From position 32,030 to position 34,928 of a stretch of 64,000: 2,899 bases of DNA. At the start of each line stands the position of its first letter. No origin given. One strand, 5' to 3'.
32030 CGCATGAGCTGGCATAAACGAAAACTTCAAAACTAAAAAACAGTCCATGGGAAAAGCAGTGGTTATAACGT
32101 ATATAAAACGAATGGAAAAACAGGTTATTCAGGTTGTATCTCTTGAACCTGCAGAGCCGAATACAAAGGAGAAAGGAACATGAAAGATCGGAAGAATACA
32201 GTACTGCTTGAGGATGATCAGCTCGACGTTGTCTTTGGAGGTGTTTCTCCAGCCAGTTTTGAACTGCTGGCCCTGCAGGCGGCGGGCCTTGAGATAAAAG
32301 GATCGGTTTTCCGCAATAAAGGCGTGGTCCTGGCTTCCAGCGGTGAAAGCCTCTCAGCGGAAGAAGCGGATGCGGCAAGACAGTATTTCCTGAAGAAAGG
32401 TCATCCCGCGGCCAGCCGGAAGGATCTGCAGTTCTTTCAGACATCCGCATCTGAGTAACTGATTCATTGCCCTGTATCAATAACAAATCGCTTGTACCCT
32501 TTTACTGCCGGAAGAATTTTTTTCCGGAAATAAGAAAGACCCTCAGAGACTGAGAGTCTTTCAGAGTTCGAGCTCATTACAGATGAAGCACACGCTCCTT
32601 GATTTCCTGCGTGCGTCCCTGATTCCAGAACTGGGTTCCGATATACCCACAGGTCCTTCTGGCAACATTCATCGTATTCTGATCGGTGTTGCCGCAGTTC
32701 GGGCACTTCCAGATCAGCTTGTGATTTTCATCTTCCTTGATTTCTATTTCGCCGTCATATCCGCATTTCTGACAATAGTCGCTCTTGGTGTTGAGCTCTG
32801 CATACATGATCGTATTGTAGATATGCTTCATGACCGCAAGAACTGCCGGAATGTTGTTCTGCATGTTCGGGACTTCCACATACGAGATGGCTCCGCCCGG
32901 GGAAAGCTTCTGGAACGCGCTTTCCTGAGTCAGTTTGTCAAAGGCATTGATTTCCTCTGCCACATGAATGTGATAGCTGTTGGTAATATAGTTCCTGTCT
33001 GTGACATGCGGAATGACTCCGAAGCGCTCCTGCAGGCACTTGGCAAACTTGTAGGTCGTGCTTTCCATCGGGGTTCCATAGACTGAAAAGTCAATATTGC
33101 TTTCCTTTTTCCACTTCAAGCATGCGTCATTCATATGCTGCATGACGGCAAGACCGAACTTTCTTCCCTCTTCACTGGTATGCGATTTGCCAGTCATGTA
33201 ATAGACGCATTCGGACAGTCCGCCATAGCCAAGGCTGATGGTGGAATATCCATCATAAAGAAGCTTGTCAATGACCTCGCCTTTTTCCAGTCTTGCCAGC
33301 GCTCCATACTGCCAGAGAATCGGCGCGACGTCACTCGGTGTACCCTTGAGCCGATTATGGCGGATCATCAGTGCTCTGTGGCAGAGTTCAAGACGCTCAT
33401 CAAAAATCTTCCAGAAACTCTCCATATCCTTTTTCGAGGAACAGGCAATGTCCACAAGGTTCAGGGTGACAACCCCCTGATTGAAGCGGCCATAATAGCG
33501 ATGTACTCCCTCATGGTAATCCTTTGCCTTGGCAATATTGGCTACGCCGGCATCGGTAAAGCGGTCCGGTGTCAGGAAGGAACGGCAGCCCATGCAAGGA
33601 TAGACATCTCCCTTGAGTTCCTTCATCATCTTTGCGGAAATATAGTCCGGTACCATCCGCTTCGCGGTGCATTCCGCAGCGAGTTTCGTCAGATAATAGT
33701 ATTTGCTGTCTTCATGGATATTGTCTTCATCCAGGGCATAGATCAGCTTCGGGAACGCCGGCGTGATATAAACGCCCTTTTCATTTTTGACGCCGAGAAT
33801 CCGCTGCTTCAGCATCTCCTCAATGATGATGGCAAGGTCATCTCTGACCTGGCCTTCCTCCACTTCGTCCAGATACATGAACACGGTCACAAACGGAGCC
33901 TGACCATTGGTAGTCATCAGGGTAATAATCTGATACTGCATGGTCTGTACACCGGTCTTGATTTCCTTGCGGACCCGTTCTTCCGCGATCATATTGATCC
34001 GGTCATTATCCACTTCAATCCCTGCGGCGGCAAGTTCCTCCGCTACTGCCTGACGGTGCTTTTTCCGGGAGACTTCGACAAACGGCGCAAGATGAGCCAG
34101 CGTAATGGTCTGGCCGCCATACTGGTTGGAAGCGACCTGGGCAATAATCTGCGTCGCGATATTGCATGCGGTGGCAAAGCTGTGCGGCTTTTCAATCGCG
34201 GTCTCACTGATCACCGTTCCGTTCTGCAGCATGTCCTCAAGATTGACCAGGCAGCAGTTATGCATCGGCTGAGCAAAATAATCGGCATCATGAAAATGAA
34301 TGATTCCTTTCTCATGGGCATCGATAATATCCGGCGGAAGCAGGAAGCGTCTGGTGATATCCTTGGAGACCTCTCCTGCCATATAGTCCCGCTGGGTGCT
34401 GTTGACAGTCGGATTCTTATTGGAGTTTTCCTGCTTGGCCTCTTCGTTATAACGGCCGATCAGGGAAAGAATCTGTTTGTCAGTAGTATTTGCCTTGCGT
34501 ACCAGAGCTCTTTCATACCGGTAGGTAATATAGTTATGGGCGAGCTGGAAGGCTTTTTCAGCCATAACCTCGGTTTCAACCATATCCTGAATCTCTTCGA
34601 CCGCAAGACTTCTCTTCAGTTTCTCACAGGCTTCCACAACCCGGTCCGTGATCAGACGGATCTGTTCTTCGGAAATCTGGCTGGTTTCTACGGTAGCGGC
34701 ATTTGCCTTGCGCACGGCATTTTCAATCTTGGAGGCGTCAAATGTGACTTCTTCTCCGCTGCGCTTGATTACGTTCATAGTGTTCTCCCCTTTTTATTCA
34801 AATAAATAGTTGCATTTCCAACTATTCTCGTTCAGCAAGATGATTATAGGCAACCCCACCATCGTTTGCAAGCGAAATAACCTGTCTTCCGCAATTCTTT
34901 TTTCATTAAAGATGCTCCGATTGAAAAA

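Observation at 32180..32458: Orphan double-glycine-leader peptide gene inserted between nrdD and nrdG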

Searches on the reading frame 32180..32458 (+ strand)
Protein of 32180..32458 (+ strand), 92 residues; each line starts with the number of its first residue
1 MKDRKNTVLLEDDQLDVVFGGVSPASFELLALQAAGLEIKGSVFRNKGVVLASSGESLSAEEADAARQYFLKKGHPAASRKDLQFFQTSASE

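Call 3: search_protein_families(library=pfam, proteins=[window:32180-32455:+], max_evalue=0.1)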
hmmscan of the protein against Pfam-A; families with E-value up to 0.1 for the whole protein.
window:32180-32455:+ (92 aa): 0 families

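Call 4: search_protein_families(library=ncbifam, proteins=[window:32180-32455:+], max_evalue=1)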
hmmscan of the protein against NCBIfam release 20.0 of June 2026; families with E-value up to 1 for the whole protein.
window:32180-32455:+ (92 aa): 1 family
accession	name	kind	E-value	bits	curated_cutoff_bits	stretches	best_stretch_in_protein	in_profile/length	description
NF038167.1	cyan_ocin_like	subfamily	0.044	14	32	1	6-54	7-42/72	CTB family bacteriocin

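Call 5: find_homologous_proteins(query=window:32180-32455:+, max_evalue=10)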
Query window:32180-32455:+ (92 aa): 1 proteins with E <= 10 among 7 candidates.
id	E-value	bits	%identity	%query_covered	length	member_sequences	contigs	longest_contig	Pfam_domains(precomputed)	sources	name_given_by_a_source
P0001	3.2e-49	182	98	100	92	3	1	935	-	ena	-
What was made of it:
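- Tried and rejected: The 5.8-billion-protein word search found only a 98% twin (call 5).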

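Call 12: find_encoding_contigs(protein=window:32180-32458:+, flank=10000, max_places=10)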
Protein window:32180-32458:+ (92 aa): 19 contigs read that carry it; 10 places shown.
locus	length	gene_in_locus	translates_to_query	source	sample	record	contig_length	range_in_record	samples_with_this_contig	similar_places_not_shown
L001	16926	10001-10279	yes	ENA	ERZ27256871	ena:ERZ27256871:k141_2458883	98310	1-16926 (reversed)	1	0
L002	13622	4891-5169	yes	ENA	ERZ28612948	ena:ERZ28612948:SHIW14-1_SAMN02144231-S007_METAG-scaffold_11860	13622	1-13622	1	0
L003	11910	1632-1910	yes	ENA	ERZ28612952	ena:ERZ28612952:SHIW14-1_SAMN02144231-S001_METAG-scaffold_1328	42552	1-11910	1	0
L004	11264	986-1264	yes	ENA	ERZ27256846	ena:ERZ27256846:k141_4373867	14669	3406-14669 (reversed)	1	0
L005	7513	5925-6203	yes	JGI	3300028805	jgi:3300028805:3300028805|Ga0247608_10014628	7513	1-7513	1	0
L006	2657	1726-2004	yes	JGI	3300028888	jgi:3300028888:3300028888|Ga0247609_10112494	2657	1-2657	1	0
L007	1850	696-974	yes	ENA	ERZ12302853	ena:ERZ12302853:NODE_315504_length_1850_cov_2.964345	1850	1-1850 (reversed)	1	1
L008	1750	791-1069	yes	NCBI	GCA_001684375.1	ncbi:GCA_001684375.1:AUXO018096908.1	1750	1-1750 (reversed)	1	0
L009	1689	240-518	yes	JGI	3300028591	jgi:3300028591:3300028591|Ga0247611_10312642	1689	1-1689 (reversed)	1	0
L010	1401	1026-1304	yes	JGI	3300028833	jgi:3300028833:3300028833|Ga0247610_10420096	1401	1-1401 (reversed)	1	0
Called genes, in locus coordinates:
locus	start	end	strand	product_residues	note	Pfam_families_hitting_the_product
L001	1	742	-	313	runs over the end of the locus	PF00294:PfkB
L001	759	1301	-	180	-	PF07155:ECF-ribofla_trS, PF12822:ECF_trnsprt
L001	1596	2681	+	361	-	PF00392:GntR, PF00155:Aminotran_1_2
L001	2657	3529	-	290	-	PF04055:Radical_SAM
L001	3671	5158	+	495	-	PF08903:DUF1846, PF20921:DUF1846_C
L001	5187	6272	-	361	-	PF04237:YjbR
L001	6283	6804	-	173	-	PF13353:Fer4_12, PF04055:Radical_SAM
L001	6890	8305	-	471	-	PF13537:GATase_7 (weak)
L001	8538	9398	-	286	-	PF02645:DegV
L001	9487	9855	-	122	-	-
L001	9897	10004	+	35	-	-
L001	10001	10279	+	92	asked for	-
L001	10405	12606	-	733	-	PF03477:ATP-cone, PF13597:NRDD, PF01228:Gly_radical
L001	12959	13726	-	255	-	-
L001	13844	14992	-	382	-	PF00465:Fe-ADH, PF13685:Fe-ADH_2, PF25137:ADH_Fe_C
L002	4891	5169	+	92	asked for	-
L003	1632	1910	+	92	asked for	-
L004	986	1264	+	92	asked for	-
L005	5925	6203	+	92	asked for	-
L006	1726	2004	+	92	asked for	-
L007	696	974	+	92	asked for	-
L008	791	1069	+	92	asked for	-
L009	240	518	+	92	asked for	-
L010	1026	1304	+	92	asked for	-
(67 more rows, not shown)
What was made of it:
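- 32180..32458 (+): orf92: 92-aa protein-coding gene (9.9 kDa, pI 5.4). It is an ORFan. The exact protein occurs on 19 rumen metagenome contigs (call 12).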

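Call 14: search_protein_representatives(protein=window:32180-32455:+)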
Query: 92 residues. Proteins with E-value up to 0.001 (for the whole library): 4; up to 1e-10: 1; up to 1e-30: 1. The best 4 are listed.
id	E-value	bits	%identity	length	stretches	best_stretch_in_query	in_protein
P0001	1.0e-49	181.7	98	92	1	1-92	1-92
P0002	4.1e-08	49.3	40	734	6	16-56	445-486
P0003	6.9e-07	45.4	33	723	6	14-56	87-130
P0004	1.3e-05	41.4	39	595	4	15-56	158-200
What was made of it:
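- No homologs exist to show conservation of the site (calls 5, 14).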

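Call 16: find_related_loci(query=window:32180-32455:+, collection=genome_contigs, flank=10000)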
Query window:32180-32455:+ (92 aa) in genome_contigs; peptide patterns used: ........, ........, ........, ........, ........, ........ (x = any residue, [..] = any of these).
598 stretches matched a pattern, but none encodes a relative of the query by tblastn (E <= 1e-3).
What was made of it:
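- There is no homolog anywhere (calls 5, 14, 16).
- Tried and rejected: The genome_contigs search with orf92 found nothing (call 16).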

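Call 17: find_related_loci(query=window:32180-32455:+, collection=metagenome_contigs, flank=3000)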
Query window:32180-32455:+ (92 aa) in metagenome_contigs; peptide patterns used: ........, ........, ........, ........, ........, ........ (x = any residue, [..] = any of these).
600 stretches matched a pattern (row limit reached: there are more); 1 encode a relative of the query (tblastn E <= 1e-3); 1 distinct loci.
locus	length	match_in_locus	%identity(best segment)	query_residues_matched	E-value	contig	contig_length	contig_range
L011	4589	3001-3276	100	1-92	3e-59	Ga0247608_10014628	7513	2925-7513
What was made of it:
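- Tried and rejected: The metagenome scan found only an identical copy (call 17).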

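Call 23: find_encoding_contigs(protein=P0001, flank=5000, max_places=10)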
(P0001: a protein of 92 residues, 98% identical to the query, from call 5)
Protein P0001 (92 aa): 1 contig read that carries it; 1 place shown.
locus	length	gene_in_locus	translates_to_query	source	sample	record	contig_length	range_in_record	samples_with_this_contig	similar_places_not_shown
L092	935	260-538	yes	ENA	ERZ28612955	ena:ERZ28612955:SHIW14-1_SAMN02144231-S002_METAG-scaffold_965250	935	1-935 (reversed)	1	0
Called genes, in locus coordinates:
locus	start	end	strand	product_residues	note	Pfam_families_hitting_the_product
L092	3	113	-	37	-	?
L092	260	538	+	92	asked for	-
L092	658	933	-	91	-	?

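Call 28: search_protein_families(library=ncbifam, proteins=[window:32180-32455:+], max_evalue=10)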
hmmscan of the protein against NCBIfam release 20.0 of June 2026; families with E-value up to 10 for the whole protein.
seq(92 aa): 1 family
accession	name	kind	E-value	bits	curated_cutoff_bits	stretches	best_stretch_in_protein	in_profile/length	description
NF038167.1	cyan_ocin_like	subfamily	0.044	14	32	1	6-54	7-42/72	CTB family bacteriocin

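Call 29: search_protein_families(library=pfam, proteins=[window:32180-32455:+], max_evalue=10)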
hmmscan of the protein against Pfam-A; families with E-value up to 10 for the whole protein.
seq(92 aa): 0 families

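Call 32: search_solved_structures(query=window:32180-32455:+, max_evalue=10, show_alignments=3)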
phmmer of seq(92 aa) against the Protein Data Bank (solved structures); distinct sequences matched with E-value up to 10: 0.
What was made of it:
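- Closest known: CtA, the substrate of PCAT1 from Clostridium. Different: CtA is encoded with its PCAT, and it carries Glu(-8). orf92 has no detectable sequence similarity to any PDB chain (call 32).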

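Call 38: predict_structure(protein=window:32180-32455:+)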
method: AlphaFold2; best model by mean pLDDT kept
length: 92 residues; sequences in the alignment: 1
mean_pLDDT: 44.2   pTM: 0.32
mean pLDDT of the five models: 44.2, 43.0, 42.1, 41.9, 38.0
residues with pLDDT >= 90: 0; 70-90: 0; 50-70: 19; < 50: 73
segments of 3 or more residues with pLDDT < 50: 1-26, 28-50, 52-58, 76-92
pLDDT, mean of each block of 10 residues (from residue 1): 34 41 45 45 44 46 58 51 38 29
secondary structure, 60 per line:
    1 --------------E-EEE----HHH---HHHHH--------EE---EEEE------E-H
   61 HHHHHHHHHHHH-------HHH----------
elements in order: E17-19 H30-34 E48-51 H60-72
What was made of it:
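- On Double-glycine-leader peptides (PCAT / C39-ABC substrates): AF2 is uninformative at pLDDT 44 (call 38).
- AF2 gives no confident fold (call 38).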

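Call 41: search_protein_families(library=phrogs, proteins=[window:32180-32455:+], max_evalue=1)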
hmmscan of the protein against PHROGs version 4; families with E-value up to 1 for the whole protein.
window:32180-32455:+ (92 aa): 0 families

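Call 42: search_protein_families(library=padloc, proteins=[window:32180-32455:+], max_evalue=1)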
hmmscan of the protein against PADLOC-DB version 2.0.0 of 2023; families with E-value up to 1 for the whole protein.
window:32180-32455:+ (92 aa): 1 family
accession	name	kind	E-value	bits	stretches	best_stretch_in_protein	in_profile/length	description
PDLC05027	PDC-S48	-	0.024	11.7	1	31-71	354-393/411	-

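Call 44: search_dna_similar(query=window:32180-32455:+, collection=plasmids, mode=protein, max_evalue=1, max_rows=10)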
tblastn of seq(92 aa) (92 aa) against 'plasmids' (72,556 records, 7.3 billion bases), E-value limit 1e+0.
No match.

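Call 45: search_dna_similar(query=window:32180-32455:+, collection=phages, mode=protein, max_evalue=1, max_rows=10)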
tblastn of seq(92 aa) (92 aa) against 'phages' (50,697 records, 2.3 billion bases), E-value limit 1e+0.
No match.
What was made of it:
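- No hit occurs in GTDB species representatives (call 16), plasmids or phages (calls 44, 45), or PDB sequences (call 32).
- Tried and rejected: Plasmid and phage tblastn (calls 44, 45) and PDB sequence search (call 32) found nothing.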

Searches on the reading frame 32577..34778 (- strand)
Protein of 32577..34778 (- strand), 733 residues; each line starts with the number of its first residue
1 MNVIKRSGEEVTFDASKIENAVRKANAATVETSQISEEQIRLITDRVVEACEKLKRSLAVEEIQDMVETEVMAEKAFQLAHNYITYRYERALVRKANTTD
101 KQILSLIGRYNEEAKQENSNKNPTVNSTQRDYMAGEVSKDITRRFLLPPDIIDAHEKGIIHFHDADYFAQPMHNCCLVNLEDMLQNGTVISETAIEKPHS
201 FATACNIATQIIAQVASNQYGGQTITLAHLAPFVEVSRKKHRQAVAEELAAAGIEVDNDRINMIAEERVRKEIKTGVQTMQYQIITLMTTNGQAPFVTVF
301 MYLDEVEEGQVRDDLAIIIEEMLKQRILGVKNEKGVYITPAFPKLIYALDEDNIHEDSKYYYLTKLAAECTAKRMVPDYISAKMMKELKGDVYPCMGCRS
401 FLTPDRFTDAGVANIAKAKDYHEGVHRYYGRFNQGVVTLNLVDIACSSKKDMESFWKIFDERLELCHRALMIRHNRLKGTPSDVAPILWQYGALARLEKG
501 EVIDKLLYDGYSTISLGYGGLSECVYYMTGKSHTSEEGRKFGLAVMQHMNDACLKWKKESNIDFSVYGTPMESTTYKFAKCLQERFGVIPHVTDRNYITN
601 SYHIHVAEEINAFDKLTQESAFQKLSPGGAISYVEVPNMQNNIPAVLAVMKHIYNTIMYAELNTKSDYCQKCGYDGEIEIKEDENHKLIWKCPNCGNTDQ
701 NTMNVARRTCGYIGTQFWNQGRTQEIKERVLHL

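Call 3: search_protein_families(library=pfam, proteins=[window:32577-34778:-], max_evalue=0.1)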
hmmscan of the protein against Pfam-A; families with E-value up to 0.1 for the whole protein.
window:32577-34778:- (733 aa): 6 families
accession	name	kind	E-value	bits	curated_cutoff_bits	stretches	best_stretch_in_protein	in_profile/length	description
PF13597.11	NRDD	-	5.7e-196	652.9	26.2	1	117-732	1-562/562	Anaerobic ribonucleoside-triphosphate reductase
PF03477.21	ATP-cone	-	6.5e-19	68.7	25.8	1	1-91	1-87/88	ATP cone domain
PF01228.26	Gly_radical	-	1.3e-18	67.9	22.2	1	606-714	1-103/106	Glycine radical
PF07282.18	Cas12f1-like_TNB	-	0.028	15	26.3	1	666-701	28-52/60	Cas12f1-like, TNB domain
PF10497.14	zf-4CXXC_R1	-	0.065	13.9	22.7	0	664-711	31-76/99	Zinc-finger domain of monoamine-oxidase A repressor R1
PF22415.1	PSV_ORF131-like_dom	-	0.082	13.3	27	0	691-721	24-54/80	PSV_Hypothetical protein ORF131-like domain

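Call 4: search_protein_families(library=ncbifam, proteins=[window:32577-34778:-], max_evalue=1)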
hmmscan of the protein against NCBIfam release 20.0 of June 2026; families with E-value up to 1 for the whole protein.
window:32577-34778:- (733 aa): 19 families
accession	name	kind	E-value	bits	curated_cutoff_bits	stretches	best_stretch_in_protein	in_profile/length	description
NF006732.0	PRK09263.1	equivalog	2.5e-283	941.9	657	1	1-733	3-706/712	anaerobic ribonucleoside-triphosphate reductase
TIGR02487.1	NrdD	equivalog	1.8e-137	459.4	326.35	1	116-732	1-581/581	anaerobic ribonucleoside-triphosphate reductase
NF005497.0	PRK07111.1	equivalog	1.2e-111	374.4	764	1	2-732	4-743/746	anaerobic ribonucleoside triphosphate reductase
NF011292.0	PRK14704.1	equivalog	1.8e-74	251.4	736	1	106-732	18-617/618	anaerobic ribonucleoside triphosphate reductase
NF006126.0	PRK08270.1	equivalog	6.9e-50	170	548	2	2-239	4-240/684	ribonucleoside triphosphate reductase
NF006127.0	PRK08271.1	equivalog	1.7e-16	59.8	545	2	435-731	356-626/631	anaerobic ribonucleoside-triphosphate reductase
NF006358.0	PRK08579.1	equivalog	2.5e-15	55.7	585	2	435-730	336-620/624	anaerobic ribonucleoside triphosphate reductase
TIGR02827.1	RNR_anaer_Bdell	equivalog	8.2e-14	51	568.3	2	435-729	327-594/596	anaerobic ribonucleoside-triphosphate reductase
NF009029.0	PRK12365.1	equivalog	3.9e-12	45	1350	1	2-107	119-231/1046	ribonucleoside-diphosphate reductase subunit alpha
NF009028.0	PRK12364.1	equivalog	4.3e-12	44.8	1377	1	1-98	1-99/842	ribonucleoside-diphosphate reductase subunit alpha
NF005010.0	PRK06406.1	subfamily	8.7e-12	44.1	1125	1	2-97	6-102/771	vitamin B12-dependent ribonucleotide reductase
NF005544.0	PRK07207.1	equivalog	7.7e-11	40.5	965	1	2-102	35-142/965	ribonucleoside-diphosphate reductase subunit alpha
NF006207.0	PRK08332.1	equivalog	2.4e-08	31.7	2400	1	2-97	5-99/1684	vitamin B12-dependent ribonucleotide reductase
NF001976.0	PRK00762.1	equivalog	0.0095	15.7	146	1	669-702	73-105/124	hydrogenase maturation nickel metallochaperone HypA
TIGR04165.1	methano_modCys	hypoth_equivalog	0.039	14.2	60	1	687-702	5-20/50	TIGR04165 family Cys-rich peptide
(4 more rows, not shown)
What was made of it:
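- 32577..34778 (-): nrdD (class III anaerobic ribonucleotide reductase), the convergent neighbour. PF13597, ATP-cone and Gly_radical domains; NF006732 at 942 bits (calls 3, 4).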

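Call 18: find_related_loci(query=window:32577-34775:-, collection=genome_contigs, flank=6000)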
Query window:32577-34775:- (732 aa) in genome_contigs; peptide patterns used: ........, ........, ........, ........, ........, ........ (x = any residue, [..] = any of these).
600 stretches matched a pattern (row limit reached: there are more); 599 encode a relative of the query (tblastn E <= 1e-3); the best 80 are kept; 80 distinct loci.
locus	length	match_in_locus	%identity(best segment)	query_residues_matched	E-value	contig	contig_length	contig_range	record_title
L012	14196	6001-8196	83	1-732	0e+0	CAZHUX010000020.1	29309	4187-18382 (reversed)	MAG TPA_asm: uncultured Galactobacillus sp. isolate SRP350583_co1_412 genome assembly, contig: NODE_2578_length_29309_co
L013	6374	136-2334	82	1-732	0e+0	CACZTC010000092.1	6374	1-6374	MAG: uncultured Erysipelotrichaceae bacterium isolate RUG12927 genome assembly, contig: RUG12927_asm_92, whole genome sh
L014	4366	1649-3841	82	1-732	0e+0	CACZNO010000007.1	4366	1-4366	MAG: uncultured Erysipelotrichaceae bacterium isolate RUG12781 genome assembly, contig: RUG12781_asm_7, whole genome sho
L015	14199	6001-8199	80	1-732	0e+0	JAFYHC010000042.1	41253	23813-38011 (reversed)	MAG: Solobacterium sp. isolate RGIG7085 Sheep_Rumen.Co__c1435735, whole genome shotgun sequence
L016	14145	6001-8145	79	1-732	0e+0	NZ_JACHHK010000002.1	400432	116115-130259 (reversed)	Catenisphaera adipataccumulans strain DSM 25799 Ga0415243_02, whole genome shotgun sequence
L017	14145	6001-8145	78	1-732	0e+0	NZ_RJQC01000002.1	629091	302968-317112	Absicoccus porci strain YH-panp20 panp20_2, whole genome shotgun sequence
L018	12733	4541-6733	76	2-732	0e+0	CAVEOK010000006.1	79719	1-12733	Oscillospiraceae bacterium isolate H07675-L1_cleanbin_000004 genome assembly, contig: Spades_H07675-L1_contig_165, whole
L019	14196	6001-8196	75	2-732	0e+0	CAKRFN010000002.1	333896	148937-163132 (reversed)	MAG: uncultured Eubacterium sp. isolate REFINED_METABAT215_TOP10_CONTIGS_1500_ASSEMBLY_K77_MERGED__Hadza_MoBio_hadza-I-L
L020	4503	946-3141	74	2-732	0e+0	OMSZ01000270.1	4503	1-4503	uncultured Clostridiales bacterium isolate RUG847 genome assembly, contig: k87_29534997, whole genome shotgun sequence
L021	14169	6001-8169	75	1-732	0e+0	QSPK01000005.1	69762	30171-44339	Eubacterium sp. TM05-53 TM05-53.Scaf5, whole genome shotgun sequence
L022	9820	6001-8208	74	1-732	0e+0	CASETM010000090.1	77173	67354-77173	uncultured Firmicutes bacterium isolate SI.B24.metabat-bins.66 genome assembly, contig: SI.B24.metabat-bins.66.fa_k141_5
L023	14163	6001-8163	75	2-732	0e+0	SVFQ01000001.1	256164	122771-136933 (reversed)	MAG: Lachnospiraceae bacterium isolate SIG336 NODE_38_length_256164_cov_7.346472, whole genome shotgun sequence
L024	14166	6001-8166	75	2-732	0e+0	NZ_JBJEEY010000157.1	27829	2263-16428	MAG: Floccifex sp. isolate LOHA31_bin.024 NODE_816_length_27829_cov_14.019947, whole genome shotgun sequence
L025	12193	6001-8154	75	2-732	0e+0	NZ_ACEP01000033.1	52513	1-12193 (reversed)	Anaerobutyricum hallii DSM 3353 E_hallii-1.0_Cont36.1, whole genome shotgun sequence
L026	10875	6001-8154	74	2-732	0e+0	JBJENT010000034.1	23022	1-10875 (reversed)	MAG: Lachnospiraceae bacterium isolate SARD02_bin.042 NODE_1284_length_23022_cov_6.592372, whole genome shotgun sequence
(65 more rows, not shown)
